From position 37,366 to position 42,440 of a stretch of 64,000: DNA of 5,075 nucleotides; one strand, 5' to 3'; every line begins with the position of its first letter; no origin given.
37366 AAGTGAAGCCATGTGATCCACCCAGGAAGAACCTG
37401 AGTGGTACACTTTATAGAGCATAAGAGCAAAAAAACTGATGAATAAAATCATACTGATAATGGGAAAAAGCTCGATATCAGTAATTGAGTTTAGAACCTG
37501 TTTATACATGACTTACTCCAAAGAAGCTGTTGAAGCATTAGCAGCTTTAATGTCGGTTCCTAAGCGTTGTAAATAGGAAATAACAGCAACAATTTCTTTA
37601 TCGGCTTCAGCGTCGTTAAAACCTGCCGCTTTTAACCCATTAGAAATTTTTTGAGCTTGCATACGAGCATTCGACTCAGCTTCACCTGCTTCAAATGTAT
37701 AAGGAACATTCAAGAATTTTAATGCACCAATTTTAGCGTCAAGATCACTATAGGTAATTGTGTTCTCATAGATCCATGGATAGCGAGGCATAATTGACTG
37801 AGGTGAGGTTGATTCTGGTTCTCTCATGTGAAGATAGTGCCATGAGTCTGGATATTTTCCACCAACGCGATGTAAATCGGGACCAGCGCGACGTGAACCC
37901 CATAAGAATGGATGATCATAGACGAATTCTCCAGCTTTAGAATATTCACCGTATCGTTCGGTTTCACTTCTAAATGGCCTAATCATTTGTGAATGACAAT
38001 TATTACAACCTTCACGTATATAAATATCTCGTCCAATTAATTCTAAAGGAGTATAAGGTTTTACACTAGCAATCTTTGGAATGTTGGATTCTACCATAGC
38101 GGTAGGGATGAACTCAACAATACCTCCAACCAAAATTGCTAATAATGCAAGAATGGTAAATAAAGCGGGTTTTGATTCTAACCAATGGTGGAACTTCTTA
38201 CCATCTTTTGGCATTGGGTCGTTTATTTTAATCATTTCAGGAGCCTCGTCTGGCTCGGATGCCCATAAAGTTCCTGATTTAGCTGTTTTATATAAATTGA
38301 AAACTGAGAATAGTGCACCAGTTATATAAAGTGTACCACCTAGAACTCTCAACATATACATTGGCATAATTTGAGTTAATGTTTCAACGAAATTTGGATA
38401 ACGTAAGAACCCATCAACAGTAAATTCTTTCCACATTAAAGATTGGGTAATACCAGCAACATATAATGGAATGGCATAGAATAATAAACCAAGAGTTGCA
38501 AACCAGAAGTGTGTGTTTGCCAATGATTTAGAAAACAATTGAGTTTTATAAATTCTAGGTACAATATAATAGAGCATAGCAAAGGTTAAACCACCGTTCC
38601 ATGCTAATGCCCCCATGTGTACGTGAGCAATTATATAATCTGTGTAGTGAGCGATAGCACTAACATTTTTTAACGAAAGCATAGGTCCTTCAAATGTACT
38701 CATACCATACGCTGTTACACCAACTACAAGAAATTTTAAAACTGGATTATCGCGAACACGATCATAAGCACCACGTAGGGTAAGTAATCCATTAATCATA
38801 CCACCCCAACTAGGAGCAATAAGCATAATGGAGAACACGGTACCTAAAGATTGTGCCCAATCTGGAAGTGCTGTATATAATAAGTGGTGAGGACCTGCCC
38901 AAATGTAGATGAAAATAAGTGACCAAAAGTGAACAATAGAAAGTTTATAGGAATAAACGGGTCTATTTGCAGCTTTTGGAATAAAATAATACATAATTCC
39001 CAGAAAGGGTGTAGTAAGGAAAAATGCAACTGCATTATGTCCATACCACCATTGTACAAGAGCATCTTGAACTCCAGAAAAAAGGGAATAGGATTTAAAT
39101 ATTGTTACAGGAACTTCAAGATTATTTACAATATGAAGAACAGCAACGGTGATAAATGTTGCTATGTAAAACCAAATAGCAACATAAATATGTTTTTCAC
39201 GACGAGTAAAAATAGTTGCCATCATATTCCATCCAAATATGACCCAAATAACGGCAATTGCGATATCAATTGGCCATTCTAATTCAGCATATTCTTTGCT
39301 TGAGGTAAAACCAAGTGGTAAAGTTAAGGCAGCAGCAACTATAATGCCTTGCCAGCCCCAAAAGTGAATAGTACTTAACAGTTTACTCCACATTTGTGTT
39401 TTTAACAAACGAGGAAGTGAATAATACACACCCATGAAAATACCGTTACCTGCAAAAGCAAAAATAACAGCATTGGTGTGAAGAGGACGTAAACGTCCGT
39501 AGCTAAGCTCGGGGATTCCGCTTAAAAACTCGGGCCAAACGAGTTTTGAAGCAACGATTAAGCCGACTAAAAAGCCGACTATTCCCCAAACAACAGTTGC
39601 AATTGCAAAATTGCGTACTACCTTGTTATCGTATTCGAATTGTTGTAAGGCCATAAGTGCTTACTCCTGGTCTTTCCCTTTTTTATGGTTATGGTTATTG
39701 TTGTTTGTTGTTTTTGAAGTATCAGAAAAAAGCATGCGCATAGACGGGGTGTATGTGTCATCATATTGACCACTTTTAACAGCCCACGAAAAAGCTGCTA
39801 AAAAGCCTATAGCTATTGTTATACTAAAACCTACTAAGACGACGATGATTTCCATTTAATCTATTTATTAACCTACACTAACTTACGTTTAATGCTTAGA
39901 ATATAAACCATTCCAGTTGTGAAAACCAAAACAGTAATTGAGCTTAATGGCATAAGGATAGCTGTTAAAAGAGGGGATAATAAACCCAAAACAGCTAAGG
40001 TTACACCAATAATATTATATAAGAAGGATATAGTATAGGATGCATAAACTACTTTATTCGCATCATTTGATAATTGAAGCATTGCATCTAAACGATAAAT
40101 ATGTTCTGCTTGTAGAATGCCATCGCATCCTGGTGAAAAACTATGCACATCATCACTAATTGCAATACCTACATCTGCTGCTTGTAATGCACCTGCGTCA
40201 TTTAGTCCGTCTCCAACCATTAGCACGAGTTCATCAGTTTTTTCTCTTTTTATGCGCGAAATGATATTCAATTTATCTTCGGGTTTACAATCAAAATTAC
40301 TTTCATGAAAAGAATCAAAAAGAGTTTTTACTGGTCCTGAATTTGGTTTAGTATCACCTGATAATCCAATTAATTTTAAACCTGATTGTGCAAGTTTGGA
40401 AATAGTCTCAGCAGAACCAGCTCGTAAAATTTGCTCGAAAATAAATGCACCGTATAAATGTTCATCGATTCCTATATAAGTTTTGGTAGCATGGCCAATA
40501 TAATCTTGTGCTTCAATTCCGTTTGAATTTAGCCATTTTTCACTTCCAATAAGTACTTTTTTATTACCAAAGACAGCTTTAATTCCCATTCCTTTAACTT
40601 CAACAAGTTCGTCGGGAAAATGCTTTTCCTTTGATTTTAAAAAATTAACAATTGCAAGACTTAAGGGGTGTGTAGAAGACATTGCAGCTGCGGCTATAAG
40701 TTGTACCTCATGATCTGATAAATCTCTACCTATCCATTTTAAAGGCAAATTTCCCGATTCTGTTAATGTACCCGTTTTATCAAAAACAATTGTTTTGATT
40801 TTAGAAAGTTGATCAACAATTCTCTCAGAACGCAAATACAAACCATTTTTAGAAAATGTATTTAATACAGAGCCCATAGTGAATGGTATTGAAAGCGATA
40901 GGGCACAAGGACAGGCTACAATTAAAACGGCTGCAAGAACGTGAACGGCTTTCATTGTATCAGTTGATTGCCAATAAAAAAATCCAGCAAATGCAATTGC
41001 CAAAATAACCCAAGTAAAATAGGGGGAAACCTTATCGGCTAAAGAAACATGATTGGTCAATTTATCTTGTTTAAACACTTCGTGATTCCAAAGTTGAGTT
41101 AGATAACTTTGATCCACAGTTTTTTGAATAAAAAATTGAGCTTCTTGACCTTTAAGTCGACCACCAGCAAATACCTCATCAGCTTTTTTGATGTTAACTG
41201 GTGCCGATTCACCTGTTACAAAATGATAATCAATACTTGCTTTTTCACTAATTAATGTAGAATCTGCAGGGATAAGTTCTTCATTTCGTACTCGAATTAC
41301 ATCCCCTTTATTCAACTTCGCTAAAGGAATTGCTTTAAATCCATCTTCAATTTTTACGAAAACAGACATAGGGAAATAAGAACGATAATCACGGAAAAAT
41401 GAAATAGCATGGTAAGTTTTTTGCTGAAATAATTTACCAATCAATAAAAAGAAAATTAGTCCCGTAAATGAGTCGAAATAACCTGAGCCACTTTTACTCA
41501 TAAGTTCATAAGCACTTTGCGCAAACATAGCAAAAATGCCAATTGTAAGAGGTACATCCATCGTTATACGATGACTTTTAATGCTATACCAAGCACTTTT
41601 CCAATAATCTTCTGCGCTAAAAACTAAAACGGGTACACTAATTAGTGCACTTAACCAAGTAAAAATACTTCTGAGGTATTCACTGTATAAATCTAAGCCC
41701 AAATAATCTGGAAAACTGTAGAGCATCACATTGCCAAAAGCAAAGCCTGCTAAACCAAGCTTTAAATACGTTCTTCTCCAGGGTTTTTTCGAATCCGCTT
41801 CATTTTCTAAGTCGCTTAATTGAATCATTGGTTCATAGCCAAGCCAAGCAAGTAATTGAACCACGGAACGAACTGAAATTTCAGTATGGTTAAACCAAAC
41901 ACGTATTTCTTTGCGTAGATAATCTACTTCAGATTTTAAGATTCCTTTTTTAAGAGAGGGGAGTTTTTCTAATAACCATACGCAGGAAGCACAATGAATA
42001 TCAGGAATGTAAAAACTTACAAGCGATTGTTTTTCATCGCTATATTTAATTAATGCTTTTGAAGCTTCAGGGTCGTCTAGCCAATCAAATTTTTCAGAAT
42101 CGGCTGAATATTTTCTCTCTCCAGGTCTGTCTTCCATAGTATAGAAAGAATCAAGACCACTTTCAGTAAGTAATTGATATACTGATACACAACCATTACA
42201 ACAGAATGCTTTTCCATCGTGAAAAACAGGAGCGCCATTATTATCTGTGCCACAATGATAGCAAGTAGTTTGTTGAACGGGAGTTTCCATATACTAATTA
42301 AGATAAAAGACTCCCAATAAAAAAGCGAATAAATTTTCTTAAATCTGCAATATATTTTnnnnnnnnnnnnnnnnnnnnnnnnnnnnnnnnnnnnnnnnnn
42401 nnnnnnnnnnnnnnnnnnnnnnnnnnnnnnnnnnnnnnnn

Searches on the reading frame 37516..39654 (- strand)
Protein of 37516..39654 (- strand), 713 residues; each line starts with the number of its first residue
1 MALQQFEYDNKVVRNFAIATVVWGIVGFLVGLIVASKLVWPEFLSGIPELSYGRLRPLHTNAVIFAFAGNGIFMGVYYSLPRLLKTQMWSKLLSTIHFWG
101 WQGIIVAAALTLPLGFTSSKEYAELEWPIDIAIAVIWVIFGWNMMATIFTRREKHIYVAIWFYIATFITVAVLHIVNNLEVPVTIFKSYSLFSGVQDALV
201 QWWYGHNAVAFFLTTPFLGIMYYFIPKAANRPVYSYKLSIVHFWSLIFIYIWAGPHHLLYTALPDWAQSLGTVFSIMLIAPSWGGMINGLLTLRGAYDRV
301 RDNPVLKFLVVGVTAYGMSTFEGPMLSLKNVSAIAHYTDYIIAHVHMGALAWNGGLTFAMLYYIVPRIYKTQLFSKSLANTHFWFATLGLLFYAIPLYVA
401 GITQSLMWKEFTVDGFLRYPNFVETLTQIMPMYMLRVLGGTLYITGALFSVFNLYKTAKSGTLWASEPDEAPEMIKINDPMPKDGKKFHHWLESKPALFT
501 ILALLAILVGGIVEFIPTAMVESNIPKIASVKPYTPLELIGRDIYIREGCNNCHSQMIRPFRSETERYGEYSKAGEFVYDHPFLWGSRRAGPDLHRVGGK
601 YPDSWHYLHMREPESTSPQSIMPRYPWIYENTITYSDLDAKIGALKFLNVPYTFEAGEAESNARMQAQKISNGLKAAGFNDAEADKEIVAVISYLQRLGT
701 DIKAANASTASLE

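Call 6: search_protein_families(library=pfam, proteins=[window:37516-39654:-], max_evalue=0.01)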
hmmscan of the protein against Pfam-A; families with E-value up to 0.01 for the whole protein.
window:37516-39654:- (713 aa): 2 families
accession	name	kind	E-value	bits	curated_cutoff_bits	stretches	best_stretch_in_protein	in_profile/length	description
PF00115.25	COX1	-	6.7e-117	391.4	34.8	1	11-442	1-436/436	Cytochrome C and Quinol oxidase polypeptide I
PF02433.20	FixO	-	1e-93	313.3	29.6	1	489-702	1-219/219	Cytochrome C oxidase, mono-heme subunit/FixO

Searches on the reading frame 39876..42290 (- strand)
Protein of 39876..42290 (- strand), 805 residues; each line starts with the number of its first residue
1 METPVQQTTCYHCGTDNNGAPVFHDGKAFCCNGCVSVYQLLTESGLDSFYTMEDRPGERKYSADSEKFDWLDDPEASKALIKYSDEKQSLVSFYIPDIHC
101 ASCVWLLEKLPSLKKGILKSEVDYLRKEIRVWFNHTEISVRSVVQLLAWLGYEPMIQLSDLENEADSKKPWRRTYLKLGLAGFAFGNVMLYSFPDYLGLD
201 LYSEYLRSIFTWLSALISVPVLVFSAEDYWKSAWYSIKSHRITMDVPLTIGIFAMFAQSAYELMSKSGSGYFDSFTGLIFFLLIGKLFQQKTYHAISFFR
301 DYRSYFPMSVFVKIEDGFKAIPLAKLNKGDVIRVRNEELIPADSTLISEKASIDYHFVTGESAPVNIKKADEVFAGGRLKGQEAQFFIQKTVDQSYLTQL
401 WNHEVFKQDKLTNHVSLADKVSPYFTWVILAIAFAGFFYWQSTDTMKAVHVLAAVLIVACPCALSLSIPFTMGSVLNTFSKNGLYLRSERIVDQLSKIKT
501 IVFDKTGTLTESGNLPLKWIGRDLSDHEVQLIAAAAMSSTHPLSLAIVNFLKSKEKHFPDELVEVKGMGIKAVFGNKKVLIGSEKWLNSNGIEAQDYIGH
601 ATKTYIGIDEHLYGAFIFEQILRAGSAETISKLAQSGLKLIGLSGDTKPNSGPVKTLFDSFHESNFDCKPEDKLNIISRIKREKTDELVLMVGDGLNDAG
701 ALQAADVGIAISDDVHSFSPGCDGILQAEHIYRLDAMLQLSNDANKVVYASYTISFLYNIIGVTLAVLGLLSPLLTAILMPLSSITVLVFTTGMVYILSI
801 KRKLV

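Call 6: search_protein_families(library=pfam, proteins=[window:39876-42290:-], max_evalue=0.01)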
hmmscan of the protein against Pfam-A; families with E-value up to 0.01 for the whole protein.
window:39876-42290:- (805 aa): 4 families
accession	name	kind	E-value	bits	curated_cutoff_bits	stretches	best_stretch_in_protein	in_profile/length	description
PF00122.25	E1-E2_ATPase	-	8.2e-35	120.4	28.1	1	310-478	7-177/181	E1-E2 ATPase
PF00702.32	Hydrolase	-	2.7e-22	80.5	26.4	1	498-706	1-191/191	haloacid dehalogenase-like hydrolase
PF12156.14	ATPase-cat_bd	-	4.2e-12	47.1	27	1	9-82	1-83/86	Putative metal-binding domain of cation transport ATPase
PF00403.32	HMA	-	0.002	18.9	24.8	1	93-153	2-62/62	Heavy-metal-associated domain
